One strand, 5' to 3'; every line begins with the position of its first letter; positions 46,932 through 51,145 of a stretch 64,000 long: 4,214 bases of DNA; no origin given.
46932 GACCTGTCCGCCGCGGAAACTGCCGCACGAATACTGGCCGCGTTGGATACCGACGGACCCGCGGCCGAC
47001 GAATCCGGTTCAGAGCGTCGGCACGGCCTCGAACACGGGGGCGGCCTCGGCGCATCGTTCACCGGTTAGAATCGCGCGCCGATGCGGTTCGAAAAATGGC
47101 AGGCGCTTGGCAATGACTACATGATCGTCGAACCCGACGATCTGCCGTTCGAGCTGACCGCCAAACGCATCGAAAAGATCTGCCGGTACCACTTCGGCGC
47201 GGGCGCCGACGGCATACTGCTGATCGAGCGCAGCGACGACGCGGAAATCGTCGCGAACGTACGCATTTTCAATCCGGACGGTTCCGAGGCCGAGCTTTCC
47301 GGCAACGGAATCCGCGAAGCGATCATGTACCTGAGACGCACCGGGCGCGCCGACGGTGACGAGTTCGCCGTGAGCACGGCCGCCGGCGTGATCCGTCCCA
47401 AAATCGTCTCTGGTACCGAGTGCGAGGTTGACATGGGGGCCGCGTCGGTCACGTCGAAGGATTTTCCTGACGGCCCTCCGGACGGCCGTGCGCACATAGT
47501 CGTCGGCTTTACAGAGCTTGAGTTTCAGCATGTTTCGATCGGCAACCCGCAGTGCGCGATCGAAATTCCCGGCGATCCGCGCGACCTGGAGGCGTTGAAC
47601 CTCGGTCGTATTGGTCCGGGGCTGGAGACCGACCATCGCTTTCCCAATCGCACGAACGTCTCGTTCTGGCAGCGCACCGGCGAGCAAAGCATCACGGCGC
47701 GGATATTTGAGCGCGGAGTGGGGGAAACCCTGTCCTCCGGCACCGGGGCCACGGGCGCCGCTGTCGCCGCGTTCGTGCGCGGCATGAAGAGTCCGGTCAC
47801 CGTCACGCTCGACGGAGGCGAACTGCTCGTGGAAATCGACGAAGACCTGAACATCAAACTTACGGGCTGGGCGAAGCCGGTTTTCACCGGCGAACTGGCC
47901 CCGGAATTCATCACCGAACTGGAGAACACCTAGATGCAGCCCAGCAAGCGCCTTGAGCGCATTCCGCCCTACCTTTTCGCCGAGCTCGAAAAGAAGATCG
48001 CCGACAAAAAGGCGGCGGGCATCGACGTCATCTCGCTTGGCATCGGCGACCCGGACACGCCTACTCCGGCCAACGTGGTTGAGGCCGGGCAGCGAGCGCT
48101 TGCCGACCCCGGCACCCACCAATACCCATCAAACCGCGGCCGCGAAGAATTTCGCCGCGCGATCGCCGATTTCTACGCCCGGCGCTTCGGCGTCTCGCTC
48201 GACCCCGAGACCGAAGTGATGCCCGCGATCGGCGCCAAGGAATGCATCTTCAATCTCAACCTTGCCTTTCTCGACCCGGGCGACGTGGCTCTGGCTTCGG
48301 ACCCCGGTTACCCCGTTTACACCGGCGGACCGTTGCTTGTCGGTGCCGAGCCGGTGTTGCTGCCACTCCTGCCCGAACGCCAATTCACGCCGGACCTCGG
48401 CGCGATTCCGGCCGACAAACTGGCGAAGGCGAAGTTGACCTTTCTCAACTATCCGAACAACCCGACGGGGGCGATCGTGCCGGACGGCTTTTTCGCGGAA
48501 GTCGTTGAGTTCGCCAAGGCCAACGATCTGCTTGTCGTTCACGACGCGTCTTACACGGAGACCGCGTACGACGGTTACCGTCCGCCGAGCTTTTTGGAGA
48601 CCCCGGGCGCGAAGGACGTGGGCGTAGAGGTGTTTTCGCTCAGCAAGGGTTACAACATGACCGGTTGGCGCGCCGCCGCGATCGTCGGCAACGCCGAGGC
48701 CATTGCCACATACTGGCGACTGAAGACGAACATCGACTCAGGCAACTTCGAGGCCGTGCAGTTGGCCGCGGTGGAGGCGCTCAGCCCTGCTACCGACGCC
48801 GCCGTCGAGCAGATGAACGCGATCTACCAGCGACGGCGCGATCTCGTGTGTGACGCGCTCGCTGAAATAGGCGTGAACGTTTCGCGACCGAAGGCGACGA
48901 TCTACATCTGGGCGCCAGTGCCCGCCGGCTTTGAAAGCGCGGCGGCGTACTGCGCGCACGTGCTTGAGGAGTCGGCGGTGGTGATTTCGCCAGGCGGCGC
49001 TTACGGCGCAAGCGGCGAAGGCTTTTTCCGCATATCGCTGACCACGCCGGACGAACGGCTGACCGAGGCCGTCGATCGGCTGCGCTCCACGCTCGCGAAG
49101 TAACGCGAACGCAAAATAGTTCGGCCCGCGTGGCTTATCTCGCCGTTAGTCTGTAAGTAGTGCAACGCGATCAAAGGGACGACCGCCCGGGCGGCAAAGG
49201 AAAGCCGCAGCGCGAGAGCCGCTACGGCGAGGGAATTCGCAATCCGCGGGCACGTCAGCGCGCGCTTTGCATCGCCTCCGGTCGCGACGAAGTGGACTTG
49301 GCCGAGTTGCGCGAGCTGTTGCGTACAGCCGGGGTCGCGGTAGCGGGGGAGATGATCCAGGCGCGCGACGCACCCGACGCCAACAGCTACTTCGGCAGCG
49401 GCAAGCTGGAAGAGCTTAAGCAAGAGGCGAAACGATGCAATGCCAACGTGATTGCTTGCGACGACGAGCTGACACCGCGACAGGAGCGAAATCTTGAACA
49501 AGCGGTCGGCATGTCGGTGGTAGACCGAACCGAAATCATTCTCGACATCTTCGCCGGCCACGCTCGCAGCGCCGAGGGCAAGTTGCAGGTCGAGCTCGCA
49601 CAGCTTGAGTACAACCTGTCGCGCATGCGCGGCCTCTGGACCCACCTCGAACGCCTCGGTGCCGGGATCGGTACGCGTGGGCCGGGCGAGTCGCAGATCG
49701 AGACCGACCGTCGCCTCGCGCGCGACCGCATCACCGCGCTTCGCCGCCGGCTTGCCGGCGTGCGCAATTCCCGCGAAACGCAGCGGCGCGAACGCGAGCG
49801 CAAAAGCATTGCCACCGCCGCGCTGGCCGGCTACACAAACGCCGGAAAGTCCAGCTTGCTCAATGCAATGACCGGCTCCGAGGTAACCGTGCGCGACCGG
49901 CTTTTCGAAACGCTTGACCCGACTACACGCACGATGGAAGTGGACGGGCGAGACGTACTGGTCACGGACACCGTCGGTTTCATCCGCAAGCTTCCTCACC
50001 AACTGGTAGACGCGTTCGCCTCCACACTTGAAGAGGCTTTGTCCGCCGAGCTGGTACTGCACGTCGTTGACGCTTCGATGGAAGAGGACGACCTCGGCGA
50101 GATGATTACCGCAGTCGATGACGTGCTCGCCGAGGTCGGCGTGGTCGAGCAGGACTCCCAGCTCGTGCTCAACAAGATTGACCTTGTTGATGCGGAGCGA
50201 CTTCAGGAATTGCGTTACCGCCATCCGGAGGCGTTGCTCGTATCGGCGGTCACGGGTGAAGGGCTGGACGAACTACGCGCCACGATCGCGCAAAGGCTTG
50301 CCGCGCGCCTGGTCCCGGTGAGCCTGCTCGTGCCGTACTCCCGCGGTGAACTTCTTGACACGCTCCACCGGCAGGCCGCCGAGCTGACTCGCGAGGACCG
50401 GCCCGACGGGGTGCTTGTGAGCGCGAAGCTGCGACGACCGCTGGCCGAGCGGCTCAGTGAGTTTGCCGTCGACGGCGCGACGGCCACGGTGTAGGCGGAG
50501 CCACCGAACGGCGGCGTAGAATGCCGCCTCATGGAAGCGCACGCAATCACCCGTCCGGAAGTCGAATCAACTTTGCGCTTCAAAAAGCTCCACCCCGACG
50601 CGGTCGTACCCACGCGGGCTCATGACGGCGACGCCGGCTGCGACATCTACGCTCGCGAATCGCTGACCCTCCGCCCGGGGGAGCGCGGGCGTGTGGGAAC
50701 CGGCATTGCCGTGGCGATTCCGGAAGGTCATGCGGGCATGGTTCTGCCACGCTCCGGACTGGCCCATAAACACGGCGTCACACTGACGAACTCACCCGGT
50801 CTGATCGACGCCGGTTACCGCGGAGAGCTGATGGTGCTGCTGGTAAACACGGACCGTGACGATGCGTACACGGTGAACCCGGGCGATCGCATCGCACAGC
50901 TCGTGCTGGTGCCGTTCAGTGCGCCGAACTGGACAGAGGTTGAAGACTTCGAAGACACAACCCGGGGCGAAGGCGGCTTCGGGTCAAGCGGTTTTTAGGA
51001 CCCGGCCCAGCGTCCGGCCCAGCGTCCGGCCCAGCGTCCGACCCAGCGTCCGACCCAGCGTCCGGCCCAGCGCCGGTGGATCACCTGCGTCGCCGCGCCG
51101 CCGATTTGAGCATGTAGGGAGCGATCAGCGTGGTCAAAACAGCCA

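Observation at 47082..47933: DapF orthologue with both catalytic cysteines encoded as serine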

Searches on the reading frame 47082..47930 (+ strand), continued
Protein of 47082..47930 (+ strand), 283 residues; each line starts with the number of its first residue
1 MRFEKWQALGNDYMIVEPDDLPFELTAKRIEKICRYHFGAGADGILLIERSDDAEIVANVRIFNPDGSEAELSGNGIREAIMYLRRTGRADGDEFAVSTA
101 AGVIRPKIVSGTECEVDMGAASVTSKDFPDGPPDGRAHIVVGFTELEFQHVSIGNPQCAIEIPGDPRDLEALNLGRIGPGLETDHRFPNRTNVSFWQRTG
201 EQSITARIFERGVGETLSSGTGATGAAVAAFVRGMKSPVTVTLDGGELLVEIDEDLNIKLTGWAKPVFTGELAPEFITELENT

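Call 57: fold_search(model_id=the predicted structure, library=pdb)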
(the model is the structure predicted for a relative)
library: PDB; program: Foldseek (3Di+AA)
matches with E <= 10: 581; with E <= 0.001: 106
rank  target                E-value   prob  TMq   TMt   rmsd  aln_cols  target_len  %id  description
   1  9mro_A                7.6e-28  1.00  0.85  0.86   2.9       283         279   34  Crystal structures of a cyanobacterial DAP epimerase bound to either D,L-aziDAP or D,L-alpha-methyl DAP (released 2025-07-16)
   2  8qzy_A                1.6e-27  1.00  0.84  0.86   3.2       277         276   31  Structural and biochemical characterization of diaminopimelate epimerase from Pseudomonas aeruginosa (released 2024-11-06)
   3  4ijz_A                3.4e-27  1.00  0.82  0.85   3.3       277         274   30  Crystal structure of diaminopimelate epimerase from Escherichia coli (released 2013-02-20)
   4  5ha4_B                4.1e-27  1.00  0.86  0.87   2.9       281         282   32  Structure of a diaminopimelate epimerase from Acinetobacter baumannii (released 2016-01-27)
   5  5ha4_A                6.1e-27  1.00  0.86  0.87   2.9       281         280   32  Structure of a diaminopimelate epimerase from Acinetobacter baumannii (released 2016-01-27)
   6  7vdy_A                1.5e-26  1.00  0.84  0.84   2.7       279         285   28  Crystal structure of O-ureidoserine racemase (released 2021-12-15)
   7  2q9h                  1.8e-26  1.00  0.81  0.83   3.5       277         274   30  Crystal structure of the C73S mutant of diaminopimelate epimerase (released 2007-10-23)
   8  4ik0_B                1.9e-26  1.00  0.84  0.86   3.1       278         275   30  Crystal structure of diaminopimelate epimerase Y268A mutant from Escherichia coli (released 2013-02-20)
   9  6d13_A                2.2e-26  1.00  0.85  0.87   3.0       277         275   30  Crystal structure of E.coli RppH-DapF complex (released 2018-05-23)
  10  4ik0_A                3.9e-26  1.00  0.82  0.85   3.3       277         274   30  Crystal structure of diaminopimelate epimerase Y268A mutant from Escherichia coli (released 2013-02-20)
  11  4ijz_B                4.1e-26  1.00  0.84  0.86   3.1       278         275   30  Crystal structure of diaminopimelate epimerase from Escherichia coli (released 2013-02-20)
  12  1bwz                  6.6e-26  1.00  0.81  0.83   3.5       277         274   29  DIAMINOPIMELATE EPIMERASE FROM HEMOPHILUS INFLUENZAE (released 1998-12-16)
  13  2otn_A                7.4e-26  1.00  0.80  0.78   3.3       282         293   32  Crystal structure of the catalytically active form of diaminopimelate epimerase from Bacillus anthracis (released 2008-03-04)
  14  7vdy_B                7.8e-26  1.00  0.85  0.86   2.7       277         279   28  Crystal structure of O-ureidoserine racemase (released 2021-12-15)
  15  2q9j                  8.3e-26  1.00  0.80  0.82   3.6       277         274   30  Crystal structure of the C217S mutant of diaminopimelate epimerase (released 2007-10-23)
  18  3ejx_A                1.8e-24  1.00  0.82  0.81   3.3       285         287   35  Crystal structure of diaminopimelate epimerase from Arabidopsis thaliana in complex with LL-AziDAP (released 2009-02-17)
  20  3ejx_D                2.2e-24  1.00  0.83  0.78   3.2       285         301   35  Crystal structure of diaminopimelate epimerase from Arabidopsis thaliana in complex with LL-AziDAP (released 2009-02-17)
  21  3ejx_B                3.1e-24  1.00  0.82  0.81   3.4       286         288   35  Crystal structure of diaminopimelate epimerase from Arabidopsis thaliana in complex with LL-AziDAP (released 2009-02-17)
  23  2otn_B                3.6e-22  1.00  0.71  0.70   4.5       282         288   31  Crystal structure of the catalytically active form of diaminopimelate epimerase from Bacillus anthracis (released 2008-03-04)
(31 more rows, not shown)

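Call 63: list_cluster_members(proteins=[P0096, P0090, P0100, P0025, P0053, P0109, P0359, P0384, P0331, P0321])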
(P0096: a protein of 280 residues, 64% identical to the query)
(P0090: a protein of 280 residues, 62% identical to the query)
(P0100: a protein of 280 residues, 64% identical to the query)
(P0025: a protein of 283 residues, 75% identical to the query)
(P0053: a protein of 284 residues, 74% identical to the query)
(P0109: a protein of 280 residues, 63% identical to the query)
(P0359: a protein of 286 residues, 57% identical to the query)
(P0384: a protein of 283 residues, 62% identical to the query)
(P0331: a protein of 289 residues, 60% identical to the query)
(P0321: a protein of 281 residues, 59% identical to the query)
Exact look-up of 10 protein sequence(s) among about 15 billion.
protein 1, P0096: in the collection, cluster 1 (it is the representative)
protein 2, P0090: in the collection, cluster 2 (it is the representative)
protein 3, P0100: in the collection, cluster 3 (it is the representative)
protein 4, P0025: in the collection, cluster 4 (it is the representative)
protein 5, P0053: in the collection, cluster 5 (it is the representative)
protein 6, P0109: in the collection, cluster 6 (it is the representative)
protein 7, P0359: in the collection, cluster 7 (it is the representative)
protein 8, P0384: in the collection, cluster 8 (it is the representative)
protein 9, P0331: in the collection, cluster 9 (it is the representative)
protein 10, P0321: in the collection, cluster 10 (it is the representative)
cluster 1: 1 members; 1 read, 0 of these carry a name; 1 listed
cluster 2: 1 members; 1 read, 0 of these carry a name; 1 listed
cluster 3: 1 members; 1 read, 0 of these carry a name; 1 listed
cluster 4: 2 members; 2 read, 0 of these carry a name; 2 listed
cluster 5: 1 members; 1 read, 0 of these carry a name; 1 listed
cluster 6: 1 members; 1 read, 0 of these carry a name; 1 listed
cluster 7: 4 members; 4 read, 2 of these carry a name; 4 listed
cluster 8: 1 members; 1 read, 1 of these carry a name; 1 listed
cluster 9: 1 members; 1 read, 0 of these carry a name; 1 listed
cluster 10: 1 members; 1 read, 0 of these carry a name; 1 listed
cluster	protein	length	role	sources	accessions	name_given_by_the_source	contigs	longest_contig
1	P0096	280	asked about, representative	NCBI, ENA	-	-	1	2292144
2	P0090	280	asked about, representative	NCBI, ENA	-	-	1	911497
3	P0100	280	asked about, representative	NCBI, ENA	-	-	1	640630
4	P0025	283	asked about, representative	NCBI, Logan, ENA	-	-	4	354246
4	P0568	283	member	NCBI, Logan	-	-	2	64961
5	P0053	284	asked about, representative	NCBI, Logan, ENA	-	-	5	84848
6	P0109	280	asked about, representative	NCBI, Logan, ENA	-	-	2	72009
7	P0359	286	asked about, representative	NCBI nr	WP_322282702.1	diaminopimelate epimerase [Prosthecobacter sp.]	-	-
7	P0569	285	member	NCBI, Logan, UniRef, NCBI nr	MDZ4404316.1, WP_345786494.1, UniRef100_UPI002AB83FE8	diaminopimelate epimerase [Prosthecobacter sp.] | diaminopimelate epimerase n=1 Tax=Prosthecobacter sp. TaxID=1965333 RepID=UPI002AB83FE8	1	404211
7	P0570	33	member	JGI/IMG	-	-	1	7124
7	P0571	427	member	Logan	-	-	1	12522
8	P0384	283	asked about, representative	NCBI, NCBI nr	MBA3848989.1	MAG: diaminopimelate epimerase [Opitutus sp.] | diaminopimelate epimerase [Opitutus sp.]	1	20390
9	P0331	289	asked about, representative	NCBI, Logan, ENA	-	-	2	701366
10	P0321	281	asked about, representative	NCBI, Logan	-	-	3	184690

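Call 69: find_encoding_contigs(protein=P0154, flank=6000, max_places=3)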
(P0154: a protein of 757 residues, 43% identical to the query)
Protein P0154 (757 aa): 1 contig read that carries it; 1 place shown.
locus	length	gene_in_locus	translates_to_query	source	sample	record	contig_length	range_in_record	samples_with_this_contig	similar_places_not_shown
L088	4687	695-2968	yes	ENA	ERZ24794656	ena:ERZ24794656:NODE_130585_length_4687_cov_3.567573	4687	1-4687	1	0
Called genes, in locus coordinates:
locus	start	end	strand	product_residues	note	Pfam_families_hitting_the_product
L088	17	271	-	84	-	-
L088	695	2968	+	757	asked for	PF00278:Orn_DAP_Arg_deC, PF02784:Orn_Arg_deC_N, PF01678:DAP_epimerase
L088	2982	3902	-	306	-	PF04041:Glyco_hydro_130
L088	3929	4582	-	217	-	PF03006:HlyIII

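Call 70: find_encoding_contigs(protein=P0245, flank=6000, max_places=3)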
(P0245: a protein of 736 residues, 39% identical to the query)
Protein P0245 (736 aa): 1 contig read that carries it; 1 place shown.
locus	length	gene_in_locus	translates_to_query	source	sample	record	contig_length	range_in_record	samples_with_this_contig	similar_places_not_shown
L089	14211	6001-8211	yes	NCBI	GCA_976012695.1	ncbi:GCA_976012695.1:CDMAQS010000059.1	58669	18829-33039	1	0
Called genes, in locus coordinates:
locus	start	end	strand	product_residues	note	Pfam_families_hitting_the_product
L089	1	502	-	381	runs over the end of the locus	PF00528:BPD_transp_1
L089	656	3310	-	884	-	PF00496:SBP_bac_5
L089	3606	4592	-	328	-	PF00528:BPD_transp_1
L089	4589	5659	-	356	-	PF19300:BPD_transp_1_N, PF00528:BPD_transp_1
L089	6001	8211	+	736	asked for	PF00278:Orn_DAP_Arg_deC, PF02784:Orn_Arg_deC_N, PF01678:DAP_epimerase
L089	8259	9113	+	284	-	PF23795:SH3_YKFC_2nd (faint), PF08239:SH3_3, PF18348:SH3_16, PF00877:NLPC_P60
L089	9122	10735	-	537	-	PF07969:Amidohydro_3, PF01979:Amidohydro_1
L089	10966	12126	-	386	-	-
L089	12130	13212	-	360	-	PF12911:OppC_N (weak), PF00528:BPD_transp_1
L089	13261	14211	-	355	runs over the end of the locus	PF19300:BPD_transp_1_N, PF00528:BPD_transp_1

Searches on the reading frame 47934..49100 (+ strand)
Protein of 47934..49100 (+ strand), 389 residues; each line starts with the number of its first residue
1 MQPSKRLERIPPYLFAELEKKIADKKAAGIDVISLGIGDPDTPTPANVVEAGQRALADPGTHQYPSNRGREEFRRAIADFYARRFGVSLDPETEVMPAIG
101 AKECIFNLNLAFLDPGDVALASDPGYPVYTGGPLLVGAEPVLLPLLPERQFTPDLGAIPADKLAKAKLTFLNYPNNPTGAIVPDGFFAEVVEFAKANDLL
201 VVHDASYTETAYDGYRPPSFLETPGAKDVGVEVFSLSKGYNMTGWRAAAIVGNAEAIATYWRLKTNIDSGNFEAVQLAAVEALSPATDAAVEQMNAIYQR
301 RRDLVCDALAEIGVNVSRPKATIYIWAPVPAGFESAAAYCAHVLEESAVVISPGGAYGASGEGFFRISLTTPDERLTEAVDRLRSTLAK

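Call 3: search_protein_families(library=ncbifam, proteins=[window:47934-49100:+])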
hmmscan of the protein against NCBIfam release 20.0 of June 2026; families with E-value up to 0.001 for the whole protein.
window:47934-49100:+ (389 aa): 63 families (the best 25 are shown)
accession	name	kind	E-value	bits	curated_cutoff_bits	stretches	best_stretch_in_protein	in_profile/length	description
NF006756.0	PRK09276.1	subfamily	2.1e-163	543.8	507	1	2-385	3-384/387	LL-diaminopimelate aminotransferase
TIGR03540.1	DapC_direct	equivalog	3.3e-157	523.3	593.25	1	4-385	3-382/383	LL-diaminopimelate aminotransferase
NF004611.0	PRK05942.1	equivalog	8.6e-123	410.2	628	1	2-385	7-388/394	aspartate aminotransferase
NF005977.0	PRK08068.1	subfamily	4e-120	401.6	494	1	1-384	3-384/391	transaminase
NF005613.0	PRK07366.1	equivalog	7.9e-105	351.1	486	1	1-387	1-388/391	LL-diaminopimelate aminotransferase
NF005815.0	PRK07681.1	equivalog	1.4e-104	350.3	545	1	2-386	4-385/399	LL-diaminopimelate aminotransferase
NF006604.0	PRK09148.1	equivalog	6.9e-101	338.1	648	1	5-387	6-389/406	LL-diaminopimelate aminotransferase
NF006033.0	PRK08175.1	equivalog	7.4e-100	334.7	647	1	5-386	11-393/407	alanine transaminase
NF004937.0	PRK06290.1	equivalog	1.2e-90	304.2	585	1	20-353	34-370/410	LL-diaminopimelate aminotransferase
NF006387.0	PRK08636.1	equivalog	2.8e-87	293.3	675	1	5-387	8-398/403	LL-diaminopimelate aminotransferase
TIGR03537.1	DapC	equivalog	3.6e-78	263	453.6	1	34-382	4-346/350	succinyldiaminopimelate transaminase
NF041364.1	GntC_guanitoxin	equivalog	3.9e-74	249.7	415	1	33-384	1-354/356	guanitoxin biosynthesis PLP-dependent (S)-gamma-hydroxy-L-arginine cyclodehydratase GntC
NF041091.1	asp_aminotase_Arch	equivalog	1.2e-62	212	550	1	5-385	2-373/376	aspartate aminotransferase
NF006229.0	PRK08361.1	equivalog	3.7e-62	210.6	624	1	28-388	31-389/391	aspartate aminotransferase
NF006514.0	PRK08960.1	equivalog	5.2e-59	200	554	1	2-388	4-386/388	pyridoxal phosphate-dependent aminotransferase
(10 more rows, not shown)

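Call 4: search_protein_families(library=pfam, proteins=[window:47934-49100:+])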
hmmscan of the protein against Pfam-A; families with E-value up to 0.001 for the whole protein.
window:47934-49100:+ (389 aa): 1 family
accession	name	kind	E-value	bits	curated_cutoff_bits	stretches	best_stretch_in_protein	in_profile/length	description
PF00155.27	Aminotran_1_2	-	6.4e-61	207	19.7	1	31-383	2-361/361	Aminotransferase class I and II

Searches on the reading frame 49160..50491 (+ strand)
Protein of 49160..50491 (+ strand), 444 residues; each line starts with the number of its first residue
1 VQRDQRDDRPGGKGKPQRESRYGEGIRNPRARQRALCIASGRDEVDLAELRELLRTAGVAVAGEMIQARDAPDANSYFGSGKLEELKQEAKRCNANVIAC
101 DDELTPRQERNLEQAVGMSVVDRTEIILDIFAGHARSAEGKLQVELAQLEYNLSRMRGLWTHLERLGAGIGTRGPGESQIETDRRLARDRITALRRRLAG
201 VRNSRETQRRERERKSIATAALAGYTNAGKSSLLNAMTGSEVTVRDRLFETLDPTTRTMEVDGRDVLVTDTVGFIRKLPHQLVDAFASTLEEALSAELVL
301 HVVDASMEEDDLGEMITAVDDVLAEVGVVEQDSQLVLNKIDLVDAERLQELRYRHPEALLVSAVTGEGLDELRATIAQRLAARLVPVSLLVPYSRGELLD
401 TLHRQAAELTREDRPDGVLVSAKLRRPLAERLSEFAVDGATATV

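Call 3: search_protein_families(library=ncbifam, proteins=[window:49160-50491:+])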
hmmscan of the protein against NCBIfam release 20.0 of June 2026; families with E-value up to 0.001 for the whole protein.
window:49160-50491:+ (444 aa): 20 families
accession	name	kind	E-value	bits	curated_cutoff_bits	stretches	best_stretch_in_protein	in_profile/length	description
TIGR03156.1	GTP_HflX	equivalog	9.2e-128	426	216.75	1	44-380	16-351/351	GTPase HflX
NF008280.0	PRK11058.1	equivalog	2.7e-100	336.1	441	1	39-428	19-408/426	ribosome rescue GTPase HflX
NF003661.0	PRK05291.1-3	equivalog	6.4e-17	62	380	1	187-425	189-418/448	tRNA uridine-5-carboxymethylaminomethyl(34) synthesis GTPase MnmE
TIGR02729.1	Obg_CgtA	equivalog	2.7e-16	59.5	280.25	1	213-379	153-327/329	Obg family GTPase CgtA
TIGR03594.1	GTPase_EngA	equivalog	2.6e-15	56.4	306.7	1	202-377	160-343/432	ribosome biogenesis GTPase Der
NF000908.1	PRK00089.1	equivalog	3.6e-15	56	237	1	218-382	4-169/291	GTPase Era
NF008955.0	PRK12297.1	equivalog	1.6e-14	53.7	406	1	212-382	154-330/429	GTPase ObgE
NF008956.1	PRK12299.1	equivalog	4.5e-14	52.1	300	1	213-380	154-325/327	GTPase ObgE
TIGR00450.1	mnmE_trmE_thdF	equivalog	4.8e-14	52.3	252.6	1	183-354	178-341/446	tRNA uridine-5-carboxymethylaminomethyl(34) synthesis GTPase MnmE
NF007071.0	PRK09518.1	equivalog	2.3e-12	46.3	953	1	215-352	442-577/706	bifunctional cytidylate kinase/GTPase Der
TIGR03918.1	GTP_HydF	equivalog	2.6e-12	46.3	325.55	1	219-382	9-169/392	[FeFe] hydrogenase H-cluster maturation GTPase HydF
NF008954.1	PRK12296.1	equivalog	3.4e-12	45.6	377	1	211-381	153-340/470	GTPase ObgE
NF002828.0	PRK03003.1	equivalog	2.8e-10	39.4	631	1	207-352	203-346/477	ribosome biogenesis GTPase Der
TIGR00436.1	era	equivalog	4.9e-09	35.9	116.25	1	220-382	3-165/270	GTPase Era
NF007171.0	PRK09602.1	subfamily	3.7e-08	32.6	387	1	219-256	4-41/397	YchF-related putative GTPase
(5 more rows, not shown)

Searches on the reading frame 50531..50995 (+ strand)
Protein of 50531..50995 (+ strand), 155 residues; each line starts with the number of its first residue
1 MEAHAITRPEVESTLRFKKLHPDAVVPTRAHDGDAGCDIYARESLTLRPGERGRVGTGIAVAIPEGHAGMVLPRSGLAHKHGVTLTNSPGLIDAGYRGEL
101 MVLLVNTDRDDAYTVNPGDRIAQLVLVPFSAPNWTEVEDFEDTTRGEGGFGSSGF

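Call 13: search_protein_families(library=ncbifam, max_evalue=1e-10, proteins=[window:50531-50995:+])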
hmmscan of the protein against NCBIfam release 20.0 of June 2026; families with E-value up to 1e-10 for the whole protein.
window:50531-50995:+ (155 aa): 3 families
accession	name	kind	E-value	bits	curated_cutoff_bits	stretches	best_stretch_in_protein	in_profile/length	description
NF001862.0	PRK00601.1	equivalog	1.4e-51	174.1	103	1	12-154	5-148/150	dUTP diphosphatase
TIGR00576.1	dut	superfamily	2.3e-49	166.8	102.55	1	15-154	2-142/143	dUTP diphosphatase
NF010561.0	PRK13956.1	equivalog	2.6e-11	43.5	223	1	23-154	15-146/147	dUTP diphosphatase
